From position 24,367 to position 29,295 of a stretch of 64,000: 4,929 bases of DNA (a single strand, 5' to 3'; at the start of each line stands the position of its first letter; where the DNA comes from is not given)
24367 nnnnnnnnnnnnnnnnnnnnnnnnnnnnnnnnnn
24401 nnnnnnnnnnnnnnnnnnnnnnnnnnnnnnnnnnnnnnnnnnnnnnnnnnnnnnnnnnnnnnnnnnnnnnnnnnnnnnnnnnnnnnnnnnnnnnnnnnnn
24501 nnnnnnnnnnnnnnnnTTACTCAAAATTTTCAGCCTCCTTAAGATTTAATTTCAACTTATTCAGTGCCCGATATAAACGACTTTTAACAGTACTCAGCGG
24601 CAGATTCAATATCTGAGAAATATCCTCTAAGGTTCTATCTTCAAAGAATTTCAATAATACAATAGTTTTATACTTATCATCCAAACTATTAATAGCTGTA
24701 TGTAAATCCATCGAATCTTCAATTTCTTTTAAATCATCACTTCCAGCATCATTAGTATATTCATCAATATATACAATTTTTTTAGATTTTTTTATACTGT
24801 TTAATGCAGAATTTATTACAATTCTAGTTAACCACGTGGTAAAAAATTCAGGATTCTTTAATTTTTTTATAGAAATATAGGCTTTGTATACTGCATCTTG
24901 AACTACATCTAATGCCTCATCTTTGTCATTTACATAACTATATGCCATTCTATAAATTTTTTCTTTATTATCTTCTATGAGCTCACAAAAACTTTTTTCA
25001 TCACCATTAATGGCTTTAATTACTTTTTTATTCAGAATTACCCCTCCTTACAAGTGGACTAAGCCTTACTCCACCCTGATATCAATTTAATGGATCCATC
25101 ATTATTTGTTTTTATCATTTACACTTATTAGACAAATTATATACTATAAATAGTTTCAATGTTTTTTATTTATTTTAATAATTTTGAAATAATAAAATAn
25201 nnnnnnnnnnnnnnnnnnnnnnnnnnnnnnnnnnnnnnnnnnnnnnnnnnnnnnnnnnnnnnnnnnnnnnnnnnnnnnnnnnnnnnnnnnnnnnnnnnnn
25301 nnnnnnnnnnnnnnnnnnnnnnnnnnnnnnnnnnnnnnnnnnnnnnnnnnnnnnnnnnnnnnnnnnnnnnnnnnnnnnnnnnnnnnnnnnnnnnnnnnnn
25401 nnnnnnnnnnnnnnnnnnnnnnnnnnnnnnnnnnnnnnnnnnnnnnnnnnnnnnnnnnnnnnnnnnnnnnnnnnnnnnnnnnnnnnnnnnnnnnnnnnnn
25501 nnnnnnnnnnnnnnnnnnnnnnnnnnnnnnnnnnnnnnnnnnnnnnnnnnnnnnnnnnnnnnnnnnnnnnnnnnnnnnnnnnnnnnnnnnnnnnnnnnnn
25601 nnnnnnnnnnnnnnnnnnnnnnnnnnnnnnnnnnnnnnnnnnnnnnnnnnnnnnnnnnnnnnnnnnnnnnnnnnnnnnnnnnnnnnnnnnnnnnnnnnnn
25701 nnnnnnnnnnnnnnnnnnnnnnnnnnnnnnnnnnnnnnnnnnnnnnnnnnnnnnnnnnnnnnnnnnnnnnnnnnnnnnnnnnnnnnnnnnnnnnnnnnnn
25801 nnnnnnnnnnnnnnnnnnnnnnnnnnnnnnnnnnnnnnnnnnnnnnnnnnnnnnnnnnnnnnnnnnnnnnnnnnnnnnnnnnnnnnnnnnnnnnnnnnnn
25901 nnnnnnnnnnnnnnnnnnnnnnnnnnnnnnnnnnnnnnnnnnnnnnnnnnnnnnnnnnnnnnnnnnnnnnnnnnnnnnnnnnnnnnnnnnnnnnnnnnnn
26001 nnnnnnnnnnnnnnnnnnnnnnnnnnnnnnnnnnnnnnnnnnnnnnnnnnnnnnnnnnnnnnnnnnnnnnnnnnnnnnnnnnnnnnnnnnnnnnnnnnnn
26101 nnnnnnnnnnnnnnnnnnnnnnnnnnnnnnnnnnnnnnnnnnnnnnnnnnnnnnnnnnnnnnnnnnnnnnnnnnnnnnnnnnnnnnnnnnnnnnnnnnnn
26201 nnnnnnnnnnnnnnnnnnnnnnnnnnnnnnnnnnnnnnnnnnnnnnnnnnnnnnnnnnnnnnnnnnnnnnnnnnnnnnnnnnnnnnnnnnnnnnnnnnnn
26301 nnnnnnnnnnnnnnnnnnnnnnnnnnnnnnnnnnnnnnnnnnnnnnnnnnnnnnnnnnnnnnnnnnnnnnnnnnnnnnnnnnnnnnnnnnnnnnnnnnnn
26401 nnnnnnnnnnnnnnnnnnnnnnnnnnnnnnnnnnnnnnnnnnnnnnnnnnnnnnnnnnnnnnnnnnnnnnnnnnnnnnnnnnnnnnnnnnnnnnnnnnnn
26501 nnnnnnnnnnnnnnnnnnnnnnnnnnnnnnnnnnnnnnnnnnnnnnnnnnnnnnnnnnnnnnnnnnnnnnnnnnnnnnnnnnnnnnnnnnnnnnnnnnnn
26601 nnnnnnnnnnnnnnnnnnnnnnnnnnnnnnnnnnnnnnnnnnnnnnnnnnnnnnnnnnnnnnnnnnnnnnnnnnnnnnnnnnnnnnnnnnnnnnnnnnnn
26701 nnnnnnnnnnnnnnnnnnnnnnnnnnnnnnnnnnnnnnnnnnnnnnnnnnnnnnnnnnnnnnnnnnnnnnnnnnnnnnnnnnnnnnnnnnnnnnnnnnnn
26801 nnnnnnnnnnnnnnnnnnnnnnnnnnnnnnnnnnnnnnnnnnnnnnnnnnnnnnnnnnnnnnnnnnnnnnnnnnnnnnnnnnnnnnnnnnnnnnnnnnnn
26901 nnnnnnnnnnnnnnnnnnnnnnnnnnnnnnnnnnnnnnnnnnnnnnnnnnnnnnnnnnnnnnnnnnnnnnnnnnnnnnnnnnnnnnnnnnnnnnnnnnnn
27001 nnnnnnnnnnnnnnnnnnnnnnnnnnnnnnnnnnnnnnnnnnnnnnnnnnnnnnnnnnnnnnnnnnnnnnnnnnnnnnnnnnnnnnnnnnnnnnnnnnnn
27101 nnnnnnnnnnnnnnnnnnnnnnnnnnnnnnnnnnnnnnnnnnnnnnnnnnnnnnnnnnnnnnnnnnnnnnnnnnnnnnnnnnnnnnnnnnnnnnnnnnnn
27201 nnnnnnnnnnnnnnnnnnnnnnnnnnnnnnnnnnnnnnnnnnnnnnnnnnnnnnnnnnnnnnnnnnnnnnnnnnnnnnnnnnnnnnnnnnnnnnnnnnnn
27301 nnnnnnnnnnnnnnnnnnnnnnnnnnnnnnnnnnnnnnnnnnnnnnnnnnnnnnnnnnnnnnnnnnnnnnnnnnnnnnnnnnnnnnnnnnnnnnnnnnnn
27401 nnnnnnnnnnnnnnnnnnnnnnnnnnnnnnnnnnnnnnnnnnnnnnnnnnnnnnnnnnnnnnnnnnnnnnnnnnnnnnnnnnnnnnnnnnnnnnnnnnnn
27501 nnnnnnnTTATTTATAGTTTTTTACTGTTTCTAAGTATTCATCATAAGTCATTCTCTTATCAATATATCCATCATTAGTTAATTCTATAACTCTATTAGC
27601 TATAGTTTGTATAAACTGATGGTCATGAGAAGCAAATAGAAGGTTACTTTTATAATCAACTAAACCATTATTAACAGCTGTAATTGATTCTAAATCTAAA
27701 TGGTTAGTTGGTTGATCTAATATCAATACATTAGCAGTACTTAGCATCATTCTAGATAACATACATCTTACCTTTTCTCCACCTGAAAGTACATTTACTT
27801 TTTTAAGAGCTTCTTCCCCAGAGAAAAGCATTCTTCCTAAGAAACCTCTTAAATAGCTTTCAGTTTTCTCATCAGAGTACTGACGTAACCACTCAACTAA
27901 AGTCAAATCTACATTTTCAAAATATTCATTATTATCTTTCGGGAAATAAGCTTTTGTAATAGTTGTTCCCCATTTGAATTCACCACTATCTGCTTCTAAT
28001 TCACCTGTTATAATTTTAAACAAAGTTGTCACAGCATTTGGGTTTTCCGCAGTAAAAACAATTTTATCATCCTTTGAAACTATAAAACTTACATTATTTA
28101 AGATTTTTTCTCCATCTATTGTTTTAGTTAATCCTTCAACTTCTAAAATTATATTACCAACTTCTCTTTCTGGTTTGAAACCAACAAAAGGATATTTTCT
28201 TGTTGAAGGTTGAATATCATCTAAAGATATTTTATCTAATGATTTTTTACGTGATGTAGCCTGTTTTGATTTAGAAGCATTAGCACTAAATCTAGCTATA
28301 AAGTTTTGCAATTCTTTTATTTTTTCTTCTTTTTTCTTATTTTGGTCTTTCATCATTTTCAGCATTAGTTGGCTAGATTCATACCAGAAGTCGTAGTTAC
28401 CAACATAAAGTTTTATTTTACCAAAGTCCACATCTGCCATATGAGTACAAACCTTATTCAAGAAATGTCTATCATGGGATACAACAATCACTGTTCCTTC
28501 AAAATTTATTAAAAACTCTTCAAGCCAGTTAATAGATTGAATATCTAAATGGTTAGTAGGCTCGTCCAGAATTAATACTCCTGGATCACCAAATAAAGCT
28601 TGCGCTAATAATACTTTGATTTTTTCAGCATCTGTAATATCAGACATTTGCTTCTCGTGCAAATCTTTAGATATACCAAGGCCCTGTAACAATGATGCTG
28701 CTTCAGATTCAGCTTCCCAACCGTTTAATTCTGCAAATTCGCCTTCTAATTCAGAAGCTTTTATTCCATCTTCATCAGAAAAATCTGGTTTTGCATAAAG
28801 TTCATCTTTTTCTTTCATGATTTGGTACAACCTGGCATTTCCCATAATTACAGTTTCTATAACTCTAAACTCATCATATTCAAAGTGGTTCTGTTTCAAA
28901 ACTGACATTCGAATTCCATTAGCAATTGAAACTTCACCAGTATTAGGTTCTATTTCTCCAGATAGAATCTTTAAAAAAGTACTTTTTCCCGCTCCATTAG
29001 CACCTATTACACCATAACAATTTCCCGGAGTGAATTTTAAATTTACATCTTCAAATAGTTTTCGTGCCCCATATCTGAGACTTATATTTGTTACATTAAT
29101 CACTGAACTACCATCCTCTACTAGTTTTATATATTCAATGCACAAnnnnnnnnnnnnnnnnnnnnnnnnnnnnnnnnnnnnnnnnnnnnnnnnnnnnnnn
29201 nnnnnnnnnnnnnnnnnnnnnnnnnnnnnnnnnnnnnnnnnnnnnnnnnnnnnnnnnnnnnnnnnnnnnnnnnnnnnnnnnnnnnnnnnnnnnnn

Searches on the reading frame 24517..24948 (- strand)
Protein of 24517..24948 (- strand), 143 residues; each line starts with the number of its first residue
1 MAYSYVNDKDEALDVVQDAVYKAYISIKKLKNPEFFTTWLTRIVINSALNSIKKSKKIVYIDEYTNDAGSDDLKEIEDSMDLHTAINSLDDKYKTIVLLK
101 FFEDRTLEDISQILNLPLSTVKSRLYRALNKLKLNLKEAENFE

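Call 51: search_protein_families(library=pfam, proteins=[window:24517-24948:-], max_evalue=1e-8)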
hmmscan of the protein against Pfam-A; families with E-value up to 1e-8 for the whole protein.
window:24517-24948:- (143 aa): 3 families
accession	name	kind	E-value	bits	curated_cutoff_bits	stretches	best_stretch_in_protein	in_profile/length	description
PF08281.18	Sigma70_r4_2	-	1.6e-15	56.9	25.7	1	80-132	2-54/54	Sigma-70, region 4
PF04545.22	Sigma70_r4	-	1.1e-12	47.6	24.1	1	85-133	1-49/50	Sigma-70, region 4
PF04542.20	Sigma70_r2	-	1e-11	44.9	24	1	2-57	13-70/71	Sigma-70 region 2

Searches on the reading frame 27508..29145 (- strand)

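Call 51: search_protein_families(library=pfam, proteins=[window:27508-29145:-], max_evalue=1e-8)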
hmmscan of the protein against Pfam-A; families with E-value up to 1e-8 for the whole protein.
window:27508-29145:- (545 aa): 3 families
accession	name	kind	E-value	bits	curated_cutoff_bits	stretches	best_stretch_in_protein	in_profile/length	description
PF00005.33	ABC_tran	-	2e-35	122.8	25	2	32-198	2-137/137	ABC transporter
PF12848.13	ABC_tran_Xtn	-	2.6e-21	75.9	25.9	1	238-317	2-79/85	ABC transporter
PF13304.12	AAA_21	-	6.3e-12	46.6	27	0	44-119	2-86/304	AAA domain, putative AbiEii toxin, Type IV TA system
